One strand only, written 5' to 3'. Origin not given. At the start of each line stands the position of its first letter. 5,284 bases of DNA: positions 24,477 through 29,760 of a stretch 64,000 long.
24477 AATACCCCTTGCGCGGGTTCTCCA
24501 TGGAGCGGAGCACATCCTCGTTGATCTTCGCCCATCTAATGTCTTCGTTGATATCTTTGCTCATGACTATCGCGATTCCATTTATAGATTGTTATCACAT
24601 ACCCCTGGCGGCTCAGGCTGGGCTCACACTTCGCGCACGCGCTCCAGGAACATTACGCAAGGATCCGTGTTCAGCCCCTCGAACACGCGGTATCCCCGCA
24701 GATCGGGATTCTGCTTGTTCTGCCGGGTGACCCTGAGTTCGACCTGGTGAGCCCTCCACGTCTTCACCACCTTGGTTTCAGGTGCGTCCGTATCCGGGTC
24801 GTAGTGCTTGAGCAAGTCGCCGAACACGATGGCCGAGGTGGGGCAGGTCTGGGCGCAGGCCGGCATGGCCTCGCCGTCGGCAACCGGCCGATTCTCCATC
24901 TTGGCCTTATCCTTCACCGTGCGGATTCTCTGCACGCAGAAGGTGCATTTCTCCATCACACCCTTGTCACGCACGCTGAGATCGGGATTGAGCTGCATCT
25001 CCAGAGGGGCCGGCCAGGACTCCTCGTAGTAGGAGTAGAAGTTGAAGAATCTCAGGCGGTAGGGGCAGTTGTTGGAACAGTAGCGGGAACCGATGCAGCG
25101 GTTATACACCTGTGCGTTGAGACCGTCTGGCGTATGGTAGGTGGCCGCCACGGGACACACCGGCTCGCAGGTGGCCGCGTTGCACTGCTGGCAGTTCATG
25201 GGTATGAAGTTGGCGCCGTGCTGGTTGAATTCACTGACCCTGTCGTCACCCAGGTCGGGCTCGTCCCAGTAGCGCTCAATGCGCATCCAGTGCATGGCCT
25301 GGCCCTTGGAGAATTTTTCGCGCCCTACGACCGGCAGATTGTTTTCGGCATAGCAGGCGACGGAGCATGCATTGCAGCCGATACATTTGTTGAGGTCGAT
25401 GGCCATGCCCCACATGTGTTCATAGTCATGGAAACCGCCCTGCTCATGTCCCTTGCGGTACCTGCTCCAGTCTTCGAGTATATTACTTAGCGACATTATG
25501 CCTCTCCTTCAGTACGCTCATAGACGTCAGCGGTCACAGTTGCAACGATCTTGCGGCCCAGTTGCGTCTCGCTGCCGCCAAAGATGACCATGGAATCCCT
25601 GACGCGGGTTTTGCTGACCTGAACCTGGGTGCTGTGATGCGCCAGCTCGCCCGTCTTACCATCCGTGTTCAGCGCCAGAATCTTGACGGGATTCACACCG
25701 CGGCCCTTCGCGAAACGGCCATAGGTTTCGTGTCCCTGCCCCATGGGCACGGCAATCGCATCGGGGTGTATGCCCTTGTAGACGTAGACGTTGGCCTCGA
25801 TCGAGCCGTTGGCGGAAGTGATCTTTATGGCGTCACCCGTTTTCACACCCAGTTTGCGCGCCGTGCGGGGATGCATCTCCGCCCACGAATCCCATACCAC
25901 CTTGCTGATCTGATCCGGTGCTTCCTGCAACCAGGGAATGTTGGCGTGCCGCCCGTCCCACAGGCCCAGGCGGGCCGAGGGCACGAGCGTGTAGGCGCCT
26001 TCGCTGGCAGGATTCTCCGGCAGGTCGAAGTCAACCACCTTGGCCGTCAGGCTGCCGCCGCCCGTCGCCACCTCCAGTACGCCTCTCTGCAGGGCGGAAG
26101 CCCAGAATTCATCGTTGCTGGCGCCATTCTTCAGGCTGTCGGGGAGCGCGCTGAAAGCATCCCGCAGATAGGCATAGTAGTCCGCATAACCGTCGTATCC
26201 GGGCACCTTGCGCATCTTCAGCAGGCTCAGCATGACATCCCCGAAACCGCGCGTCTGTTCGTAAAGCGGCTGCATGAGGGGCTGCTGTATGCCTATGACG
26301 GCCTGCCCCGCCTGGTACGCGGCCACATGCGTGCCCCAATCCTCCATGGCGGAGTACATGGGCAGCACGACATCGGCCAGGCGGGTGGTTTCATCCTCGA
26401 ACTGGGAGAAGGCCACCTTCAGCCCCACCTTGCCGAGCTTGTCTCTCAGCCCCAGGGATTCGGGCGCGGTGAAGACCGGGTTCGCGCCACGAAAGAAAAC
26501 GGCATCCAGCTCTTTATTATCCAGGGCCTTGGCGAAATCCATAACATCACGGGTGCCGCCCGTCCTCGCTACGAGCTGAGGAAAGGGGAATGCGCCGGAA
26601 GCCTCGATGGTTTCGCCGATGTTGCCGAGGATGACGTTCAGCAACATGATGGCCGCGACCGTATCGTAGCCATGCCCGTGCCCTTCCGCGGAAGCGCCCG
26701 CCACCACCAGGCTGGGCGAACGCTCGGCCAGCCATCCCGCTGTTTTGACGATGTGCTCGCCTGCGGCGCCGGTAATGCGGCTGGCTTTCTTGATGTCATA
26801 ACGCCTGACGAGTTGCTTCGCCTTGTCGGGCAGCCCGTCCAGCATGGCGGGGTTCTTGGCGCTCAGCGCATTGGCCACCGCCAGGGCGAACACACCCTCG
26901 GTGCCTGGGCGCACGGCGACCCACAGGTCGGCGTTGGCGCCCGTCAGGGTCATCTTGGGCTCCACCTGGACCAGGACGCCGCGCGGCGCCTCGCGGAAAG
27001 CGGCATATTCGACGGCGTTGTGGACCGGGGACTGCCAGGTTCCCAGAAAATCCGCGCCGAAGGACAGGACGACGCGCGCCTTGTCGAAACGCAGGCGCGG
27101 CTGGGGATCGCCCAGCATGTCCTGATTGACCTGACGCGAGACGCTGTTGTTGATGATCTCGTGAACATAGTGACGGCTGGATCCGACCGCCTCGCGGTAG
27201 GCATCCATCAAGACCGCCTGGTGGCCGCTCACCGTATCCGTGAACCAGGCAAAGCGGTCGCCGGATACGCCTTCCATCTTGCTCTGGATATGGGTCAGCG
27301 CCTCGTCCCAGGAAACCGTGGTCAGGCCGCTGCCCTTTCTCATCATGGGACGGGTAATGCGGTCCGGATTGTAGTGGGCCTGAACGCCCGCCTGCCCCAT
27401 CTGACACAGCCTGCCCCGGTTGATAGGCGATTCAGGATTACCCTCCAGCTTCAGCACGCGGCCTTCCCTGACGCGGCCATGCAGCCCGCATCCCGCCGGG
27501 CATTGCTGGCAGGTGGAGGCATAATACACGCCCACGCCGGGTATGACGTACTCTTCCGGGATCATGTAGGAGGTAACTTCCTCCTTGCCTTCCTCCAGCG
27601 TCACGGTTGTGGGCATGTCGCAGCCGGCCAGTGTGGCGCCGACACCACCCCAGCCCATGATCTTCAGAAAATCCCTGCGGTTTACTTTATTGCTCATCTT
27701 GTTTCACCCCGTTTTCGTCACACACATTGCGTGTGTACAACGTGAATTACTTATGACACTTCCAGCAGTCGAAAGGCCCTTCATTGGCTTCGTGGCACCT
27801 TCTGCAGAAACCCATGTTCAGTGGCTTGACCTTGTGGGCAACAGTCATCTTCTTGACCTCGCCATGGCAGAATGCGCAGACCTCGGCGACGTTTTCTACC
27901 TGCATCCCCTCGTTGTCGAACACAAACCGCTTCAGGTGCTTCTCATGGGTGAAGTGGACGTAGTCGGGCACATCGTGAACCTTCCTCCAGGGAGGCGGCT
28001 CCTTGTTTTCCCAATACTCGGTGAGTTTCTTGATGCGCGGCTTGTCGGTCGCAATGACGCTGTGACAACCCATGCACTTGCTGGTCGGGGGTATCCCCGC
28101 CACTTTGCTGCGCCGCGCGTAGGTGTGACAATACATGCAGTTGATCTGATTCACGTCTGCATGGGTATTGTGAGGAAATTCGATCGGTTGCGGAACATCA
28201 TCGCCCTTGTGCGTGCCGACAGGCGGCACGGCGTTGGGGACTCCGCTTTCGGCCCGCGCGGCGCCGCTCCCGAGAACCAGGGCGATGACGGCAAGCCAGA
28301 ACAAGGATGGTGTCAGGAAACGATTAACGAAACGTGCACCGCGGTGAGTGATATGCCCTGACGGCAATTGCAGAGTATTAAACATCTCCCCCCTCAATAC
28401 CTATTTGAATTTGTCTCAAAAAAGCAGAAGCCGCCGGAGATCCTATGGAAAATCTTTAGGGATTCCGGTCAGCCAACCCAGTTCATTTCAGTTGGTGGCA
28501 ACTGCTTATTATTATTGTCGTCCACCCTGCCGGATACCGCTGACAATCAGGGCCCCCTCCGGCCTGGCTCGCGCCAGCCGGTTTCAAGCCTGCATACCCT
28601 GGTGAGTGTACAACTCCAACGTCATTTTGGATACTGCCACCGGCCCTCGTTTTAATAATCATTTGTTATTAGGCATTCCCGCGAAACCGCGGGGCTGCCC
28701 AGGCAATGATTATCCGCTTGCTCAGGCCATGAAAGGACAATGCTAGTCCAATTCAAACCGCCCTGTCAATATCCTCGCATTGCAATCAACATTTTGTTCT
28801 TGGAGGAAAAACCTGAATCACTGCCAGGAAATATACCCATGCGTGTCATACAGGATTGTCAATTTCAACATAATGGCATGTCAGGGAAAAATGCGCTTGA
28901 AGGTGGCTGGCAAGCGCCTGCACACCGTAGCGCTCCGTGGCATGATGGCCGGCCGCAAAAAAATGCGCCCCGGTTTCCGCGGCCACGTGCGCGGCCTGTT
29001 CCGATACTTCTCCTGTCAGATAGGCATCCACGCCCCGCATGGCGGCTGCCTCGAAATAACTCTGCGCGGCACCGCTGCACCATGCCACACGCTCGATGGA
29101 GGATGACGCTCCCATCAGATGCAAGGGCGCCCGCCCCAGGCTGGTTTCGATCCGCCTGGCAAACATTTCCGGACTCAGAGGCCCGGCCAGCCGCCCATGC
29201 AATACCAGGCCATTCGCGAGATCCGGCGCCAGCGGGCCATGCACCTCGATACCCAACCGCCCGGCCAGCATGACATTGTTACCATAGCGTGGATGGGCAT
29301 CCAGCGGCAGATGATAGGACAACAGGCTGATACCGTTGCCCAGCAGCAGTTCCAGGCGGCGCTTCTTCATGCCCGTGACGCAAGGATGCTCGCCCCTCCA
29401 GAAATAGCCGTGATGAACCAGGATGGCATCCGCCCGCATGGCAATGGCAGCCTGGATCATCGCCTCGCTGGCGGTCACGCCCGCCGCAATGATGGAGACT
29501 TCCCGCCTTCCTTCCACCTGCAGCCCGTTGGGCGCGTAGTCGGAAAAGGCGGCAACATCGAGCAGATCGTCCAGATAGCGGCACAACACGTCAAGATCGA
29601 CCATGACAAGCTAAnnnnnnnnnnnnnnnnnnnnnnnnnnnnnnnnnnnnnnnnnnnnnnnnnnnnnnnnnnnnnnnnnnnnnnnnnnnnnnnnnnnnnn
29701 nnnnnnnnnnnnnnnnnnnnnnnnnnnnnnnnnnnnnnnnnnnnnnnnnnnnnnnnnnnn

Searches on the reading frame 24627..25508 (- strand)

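Call 59: search_protein_families(library=pfam, proteins=[window:24627-25508:-], max_evalue=0.00001)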
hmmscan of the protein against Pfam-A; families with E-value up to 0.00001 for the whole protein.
window:24627-25508:- (294 aa): 5 families
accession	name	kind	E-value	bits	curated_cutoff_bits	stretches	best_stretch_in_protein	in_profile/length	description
PF12838.12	Fer4_7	-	5.8e-13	49.5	27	1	41-122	1-52/52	4Fe-4S dicluster domain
PF13183.11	Fer4_8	-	2.8e-10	41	27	0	39-120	2-66/68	4Fe-4S dicluster domain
PF13247.11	Fer4_11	-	4.1e-07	30.5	26.2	0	100-156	4-62/100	4Fe-4S dicluster domain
PF12797.12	Fer4_2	-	3.1e-06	27.2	24.5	0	33-52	1-20/22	4Fe-4S binding domain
PF12837.12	Fer4_6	-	7.2e-06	26.2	25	0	36-54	3-21/24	4Fe-4S binding domain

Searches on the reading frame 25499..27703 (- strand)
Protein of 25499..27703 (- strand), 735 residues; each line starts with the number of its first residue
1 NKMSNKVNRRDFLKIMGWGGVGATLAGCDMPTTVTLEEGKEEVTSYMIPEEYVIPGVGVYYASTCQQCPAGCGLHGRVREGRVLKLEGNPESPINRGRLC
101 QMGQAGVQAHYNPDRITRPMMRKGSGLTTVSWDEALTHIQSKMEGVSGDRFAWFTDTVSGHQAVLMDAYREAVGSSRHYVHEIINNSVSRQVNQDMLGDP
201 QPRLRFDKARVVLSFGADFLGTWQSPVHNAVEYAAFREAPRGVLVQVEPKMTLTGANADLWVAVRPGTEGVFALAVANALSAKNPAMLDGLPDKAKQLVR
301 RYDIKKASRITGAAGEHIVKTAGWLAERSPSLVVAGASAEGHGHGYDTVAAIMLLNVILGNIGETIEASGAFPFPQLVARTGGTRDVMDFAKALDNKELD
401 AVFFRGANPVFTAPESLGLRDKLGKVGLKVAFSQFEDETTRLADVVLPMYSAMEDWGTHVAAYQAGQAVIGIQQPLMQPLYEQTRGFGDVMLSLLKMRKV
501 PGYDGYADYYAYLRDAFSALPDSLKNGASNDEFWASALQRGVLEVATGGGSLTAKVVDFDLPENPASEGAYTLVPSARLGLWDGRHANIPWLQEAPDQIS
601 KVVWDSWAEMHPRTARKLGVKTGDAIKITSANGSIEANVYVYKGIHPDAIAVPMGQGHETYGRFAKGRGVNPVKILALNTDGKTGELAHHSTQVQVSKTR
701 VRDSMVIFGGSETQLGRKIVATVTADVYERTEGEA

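Call 59: search_protein_families(library=pfam, proteins=[window:25499-27703:-], max_evalue=0.00001)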
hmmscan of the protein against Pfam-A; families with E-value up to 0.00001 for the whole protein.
window:25499-27703:- (735 aa): 3 families
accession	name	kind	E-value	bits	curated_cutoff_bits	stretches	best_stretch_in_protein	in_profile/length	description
PF00384.28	Molybdopterin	-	3.1e-25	89.4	24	1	115-479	1-336/353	Molybdopterin oxidoreductase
PF01568.27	Molydop_binding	-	2.5e-14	53.7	26.8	1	606-672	30-91/110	Molydopterin dinucleotide binding domain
PF04879.21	Molybdop_Fe4S4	-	1e-12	48.2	22.7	1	61-112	4-55/55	Molybdopterin oxidoreductase Fe4S4 domain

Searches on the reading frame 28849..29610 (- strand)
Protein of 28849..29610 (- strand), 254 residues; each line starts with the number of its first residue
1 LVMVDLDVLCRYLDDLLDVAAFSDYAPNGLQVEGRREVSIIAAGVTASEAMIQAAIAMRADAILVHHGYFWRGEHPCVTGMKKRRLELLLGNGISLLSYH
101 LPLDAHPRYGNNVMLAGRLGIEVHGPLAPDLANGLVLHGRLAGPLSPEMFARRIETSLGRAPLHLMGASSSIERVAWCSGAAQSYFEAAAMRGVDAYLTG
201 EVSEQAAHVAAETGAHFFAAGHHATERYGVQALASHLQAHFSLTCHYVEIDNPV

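Call 59: search_protein_families(library=pfam, proteins=[window:28849-29610:-], max_evalue=0.00001)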
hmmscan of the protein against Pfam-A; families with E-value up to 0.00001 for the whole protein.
window:28849-29610:- (254 aa): 1 family
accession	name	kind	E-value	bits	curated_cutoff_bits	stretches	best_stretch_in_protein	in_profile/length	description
PF01784.24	DUF34_NIF3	-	2.8e-65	220.9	23.4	1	7-250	4-253/256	Duf34/NIF3 (NGG1p interacting factor 3)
